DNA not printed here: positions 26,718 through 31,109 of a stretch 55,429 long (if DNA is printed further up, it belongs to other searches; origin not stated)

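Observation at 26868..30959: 1363-aa protein: HigA/XRE-type HTH fused to ~1290 aa with no recognisable catalytic or NTPase motif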

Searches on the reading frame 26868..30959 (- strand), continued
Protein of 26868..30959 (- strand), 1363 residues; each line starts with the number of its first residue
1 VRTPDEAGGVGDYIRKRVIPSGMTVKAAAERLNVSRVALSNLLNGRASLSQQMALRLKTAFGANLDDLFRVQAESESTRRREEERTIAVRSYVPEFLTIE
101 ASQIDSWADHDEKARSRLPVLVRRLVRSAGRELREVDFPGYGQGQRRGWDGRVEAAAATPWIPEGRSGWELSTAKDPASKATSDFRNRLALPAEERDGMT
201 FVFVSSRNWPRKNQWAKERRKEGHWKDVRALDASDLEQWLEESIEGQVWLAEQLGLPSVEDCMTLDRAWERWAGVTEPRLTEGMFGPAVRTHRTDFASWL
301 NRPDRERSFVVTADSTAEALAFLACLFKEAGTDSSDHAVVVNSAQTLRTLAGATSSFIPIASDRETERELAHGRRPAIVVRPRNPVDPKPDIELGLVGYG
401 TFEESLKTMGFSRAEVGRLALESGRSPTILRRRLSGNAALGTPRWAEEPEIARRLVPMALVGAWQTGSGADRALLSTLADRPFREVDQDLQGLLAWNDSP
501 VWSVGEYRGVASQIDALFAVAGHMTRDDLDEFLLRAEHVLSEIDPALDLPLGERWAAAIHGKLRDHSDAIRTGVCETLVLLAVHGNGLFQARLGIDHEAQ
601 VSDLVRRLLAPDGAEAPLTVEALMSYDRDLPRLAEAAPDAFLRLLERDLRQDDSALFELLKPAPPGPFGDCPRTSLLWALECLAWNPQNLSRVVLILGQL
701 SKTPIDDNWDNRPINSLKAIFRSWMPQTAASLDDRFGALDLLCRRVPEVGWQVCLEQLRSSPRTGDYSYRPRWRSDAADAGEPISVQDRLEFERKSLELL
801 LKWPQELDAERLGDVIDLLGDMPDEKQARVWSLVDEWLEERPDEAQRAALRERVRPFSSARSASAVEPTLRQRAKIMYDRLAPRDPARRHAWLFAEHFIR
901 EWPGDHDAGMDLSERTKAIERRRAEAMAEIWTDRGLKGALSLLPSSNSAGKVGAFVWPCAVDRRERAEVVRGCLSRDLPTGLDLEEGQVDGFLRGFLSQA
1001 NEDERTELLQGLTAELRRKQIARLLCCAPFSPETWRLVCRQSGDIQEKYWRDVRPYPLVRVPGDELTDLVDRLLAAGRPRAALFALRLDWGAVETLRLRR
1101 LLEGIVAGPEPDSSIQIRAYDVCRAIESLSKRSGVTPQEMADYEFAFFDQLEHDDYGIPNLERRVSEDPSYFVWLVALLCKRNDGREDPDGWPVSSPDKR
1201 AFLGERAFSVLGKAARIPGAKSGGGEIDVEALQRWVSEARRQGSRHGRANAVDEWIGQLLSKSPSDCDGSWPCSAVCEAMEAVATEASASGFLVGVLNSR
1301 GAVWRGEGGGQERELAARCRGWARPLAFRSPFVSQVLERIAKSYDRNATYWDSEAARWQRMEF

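Call 73: search_protein_families(library=pfam, proteins=[L037:152-4261:+, L038:6710-10777:+, L039:6872-10630:+, L040:6884-10669:+, L041:6791-10750:+, L042:6863-10678:+], max_evalue=1)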
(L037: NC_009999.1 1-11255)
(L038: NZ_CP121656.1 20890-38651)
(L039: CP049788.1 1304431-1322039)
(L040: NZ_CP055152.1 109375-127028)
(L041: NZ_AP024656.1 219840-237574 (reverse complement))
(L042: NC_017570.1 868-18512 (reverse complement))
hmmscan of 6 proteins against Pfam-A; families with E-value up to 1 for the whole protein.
L037:152-4261:+ (1370 aa): 6 families
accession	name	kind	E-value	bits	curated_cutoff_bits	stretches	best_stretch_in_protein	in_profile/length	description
PF01381.28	HTH_3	-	7.6e-09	35.9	23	1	15-65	2-52/55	Helix-turn-helix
PF13560.12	HTH_31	-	0.0001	22.9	27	1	22-62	14-55/64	Helix-turn-helix domain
PF15943.11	YdaS_toxin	-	0.0071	16.6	30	1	26-62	12-48/65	Bacterial toxin YdaS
PF13744.12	HTH_37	-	0.012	15.8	27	1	14-48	23-57/80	Helix-turn-helix domain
PF13443.12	HTH_26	-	0.069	13.9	22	1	17-72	5-61/63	Cro/C1-type HTH DNA-binding domain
PF22083.2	I-HmuI_NUMOD-like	-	0.13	12.3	27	1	24-46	14-36/46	DNA endonuclease I-HmuI-like, NUMOD-like domain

L038:6710-10777:+ (1356 aa): 3 families
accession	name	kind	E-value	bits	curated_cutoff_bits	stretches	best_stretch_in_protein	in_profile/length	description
PF01381.28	HTH_3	-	1.1e-07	32.2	23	1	17-64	1-48/55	Helix-turn-helix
PF13560.12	HTH_31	-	0.0012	19.6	27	1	17-52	6-42/64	Helix-turn-helix domain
PF12844.13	HTH_19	-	0.006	16.9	30.2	1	17-60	4-47/64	Helix-turn-helix domain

L039:6872-10630:+ (1253 aa): 1 family
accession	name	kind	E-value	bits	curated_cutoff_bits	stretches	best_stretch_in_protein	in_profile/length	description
PF06817.19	RVT_thumb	-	0.097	12.9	27.6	1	851-883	25-57/66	Reverse transcriptase thumb domain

L040:6884-10669:+ (1262 aa): 0 families

L041:6791-10750:+ (1320 aa): 9 families
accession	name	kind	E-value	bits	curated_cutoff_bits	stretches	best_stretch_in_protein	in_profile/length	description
PF12728.13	HTH_17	-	7.8e-10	39.3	27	1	10-61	1-50/51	Helix-turn-helix domain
PF13384.12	HTH_23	-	0.00071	19.8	24.6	1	12-32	19-39/50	Homeodomain-like domain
PF13411.12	MerR_1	-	0.0032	18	21.6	1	13-58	3-47/69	MerR HTH family regulatory protein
PF13556.12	HTH_30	-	0.0043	17.3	27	1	11-29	13-31/59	PucR C-terminal helix-turn-helix domain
PF13518.12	HTH_28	-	0.017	15.6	25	1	12-32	14-34/52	Helix-turn-helix domain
PF08281.18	Sigma70_r4_2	-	0.076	13.1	25.7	1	13-31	29-47/54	Sigma-70, region 4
PF13551.12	HTH_29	-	0.08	13.5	28.1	1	6-31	10-33/64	Winged helix-turn helix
PF13542.12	HTH_Tnp_ISL3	-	0.081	12.8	27.4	1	12-31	28-47/51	Helix-turn-helix domain of transposase family ISL3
PF21531.3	Rv2175c_wHTH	-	0.2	12.1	27.1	1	8-38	13-43/57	DNA-binding protein Rv2175c, wHTH domain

L042:6863-10678:+ (1272 aa): 1 family
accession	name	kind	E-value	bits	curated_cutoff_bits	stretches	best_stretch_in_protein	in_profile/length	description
PF13744.12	HTH_37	-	0.018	15.3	27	1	696-738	2-43/80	Helix-turn-helix domain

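Call 94: search_protein_families(library=padloc, proteins=[L038:6710-10777:+, L039:6872-10630:+, L040:6884-10669:+, L041:6791-10750:+, L042:6863-10678:+], max_evalue=1)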
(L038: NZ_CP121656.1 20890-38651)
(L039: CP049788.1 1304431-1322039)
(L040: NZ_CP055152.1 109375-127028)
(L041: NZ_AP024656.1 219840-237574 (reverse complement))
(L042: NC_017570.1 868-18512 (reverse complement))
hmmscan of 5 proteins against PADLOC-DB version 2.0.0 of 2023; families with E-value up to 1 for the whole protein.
L038:6710-10777:+ (1356 aa): 12 families
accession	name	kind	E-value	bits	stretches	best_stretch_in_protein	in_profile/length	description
PDLC03669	Control_protein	-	8.5e-15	52.8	1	9-79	6-77/96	control protein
PDLC03952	RmrA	-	4.1e-07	27.2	1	5-66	15-76/395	-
PDLC04142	capH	-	7.1e-07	28.2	1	12-67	6-60/103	capH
PDLC03949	RmrA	-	5.9e-06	23.4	1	12-66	2-56/363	-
PDLC03953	RmrA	-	3.1e-05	21.4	1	14-65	7-58/373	-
PDLC03954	RmrA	-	0.00041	17.4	1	4-65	2-63/380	-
PDLC03948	RmrA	-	0.00053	17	1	8-66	4-62/397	-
PDLC02926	HTH_VI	-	0.0016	16.7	1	16-61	5-50/92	-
PDLC03955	RmrA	-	0.0025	15.1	1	9-72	17-79/371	-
PDLC03947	RmrA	-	0.0037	14.1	1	6-64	5-63/383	-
PDLC03944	RmrA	-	0.012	12.7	1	11-65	5-59/384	-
PDLC03951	RmrA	-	0.025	11.5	1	13-66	9-62/400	-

L039:6872-10630:+ (1253 aa): 0 families

L040:6884-10669:+ (1262 aa): 0 families

L041:6791-10750:+ (1320 aa): 4 families
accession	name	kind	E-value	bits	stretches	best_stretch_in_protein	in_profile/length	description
PDLC04133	mad1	-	5.6e-10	37.4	1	7-67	2-60/60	mads_1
PDLC03348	MTase_II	-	0.0097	12.4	1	4-57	4-56/727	Type II methyltransferase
PDLC00819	Cyclase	-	0.012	14.1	1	1266-1305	11-50/96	oligonucleotide-cyclase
PDLC02356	BstA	-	0.046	10.9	0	1-32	24-55/292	BstA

L042:6863-10678:+ (1272 aa): 1 family
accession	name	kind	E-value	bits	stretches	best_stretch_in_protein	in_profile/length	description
PDLC03991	PD-Lambda-4_A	-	0.00052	15.8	1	599-740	596-738/1283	-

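Call 103: find_encoding_contigs(protein=P0024, flank=8000, max_places=1)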
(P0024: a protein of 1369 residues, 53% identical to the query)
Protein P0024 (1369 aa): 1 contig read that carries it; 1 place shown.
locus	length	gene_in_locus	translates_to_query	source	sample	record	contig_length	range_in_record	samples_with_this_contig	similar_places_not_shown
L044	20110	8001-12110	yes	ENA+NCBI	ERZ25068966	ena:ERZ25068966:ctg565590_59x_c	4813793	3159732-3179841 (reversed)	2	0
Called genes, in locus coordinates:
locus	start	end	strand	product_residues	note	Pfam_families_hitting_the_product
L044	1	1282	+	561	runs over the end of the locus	PF25919:BSH_CusB (faint)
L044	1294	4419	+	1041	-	PF00873:ACR_tran, PF03176:MMPL (faint), PF02355:SecD_SecF_C (faint)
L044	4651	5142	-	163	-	-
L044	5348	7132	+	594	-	PF05960:DUF885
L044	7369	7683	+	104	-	-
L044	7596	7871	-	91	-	-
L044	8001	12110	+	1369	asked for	PF01381:HTH_3 (weak), PF13560:HTH_31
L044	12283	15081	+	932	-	PF00270:DEAD, PF04851:ResIII, PF18766:SWI2_SNF2, PF00271:Helicase_C (weak), PF08463:EcoEI_R_C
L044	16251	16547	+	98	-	-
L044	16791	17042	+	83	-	-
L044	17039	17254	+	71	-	PF10049:DUF2283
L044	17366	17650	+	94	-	PF02604:PhdYeFM_antitox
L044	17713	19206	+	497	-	PF12161:HsdM_N (weak), PF02384:N6_Mtase, PF01170:UPF0020 (faint)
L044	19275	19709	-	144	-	PF01850:PIN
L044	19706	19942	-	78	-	PF22513:FitA-like_RHH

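Call 104: find_encoding_contigs(protein=P0109, flank=8000, max_places=1)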
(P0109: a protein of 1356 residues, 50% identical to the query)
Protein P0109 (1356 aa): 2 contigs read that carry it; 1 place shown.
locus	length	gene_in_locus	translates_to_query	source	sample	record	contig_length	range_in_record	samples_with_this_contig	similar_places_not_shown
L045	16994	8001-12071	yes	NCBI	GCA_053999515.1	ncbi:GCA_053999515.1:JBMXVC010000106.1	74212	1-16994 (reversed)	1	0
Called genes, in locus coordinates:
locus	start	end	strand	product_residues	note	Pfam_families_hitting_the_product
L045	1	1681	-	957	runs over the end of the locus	PF07916:TraG_N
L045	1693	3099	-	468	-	PF06122:TraH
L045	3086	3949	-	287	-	PF13728:TraF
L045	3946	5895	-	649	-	PF06986:F_T4SS_TraN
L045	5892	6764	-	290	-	PF09673:TrbC_Ftype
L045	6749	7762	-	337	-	PF06834:TraU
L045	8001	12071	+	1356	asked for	PF01381:HTH_3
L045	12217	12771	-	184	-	-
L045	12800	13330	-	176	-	PF10502:Peptidase_S26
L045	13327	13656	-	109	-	PF09677:TrbI_Ftype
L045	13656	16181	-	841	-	PF11130:TraC_F_IV, PF12846:AAA_10, PF19044:P-loop_TraG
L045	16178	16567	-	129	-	PF09676:TraV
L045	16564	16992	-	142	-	?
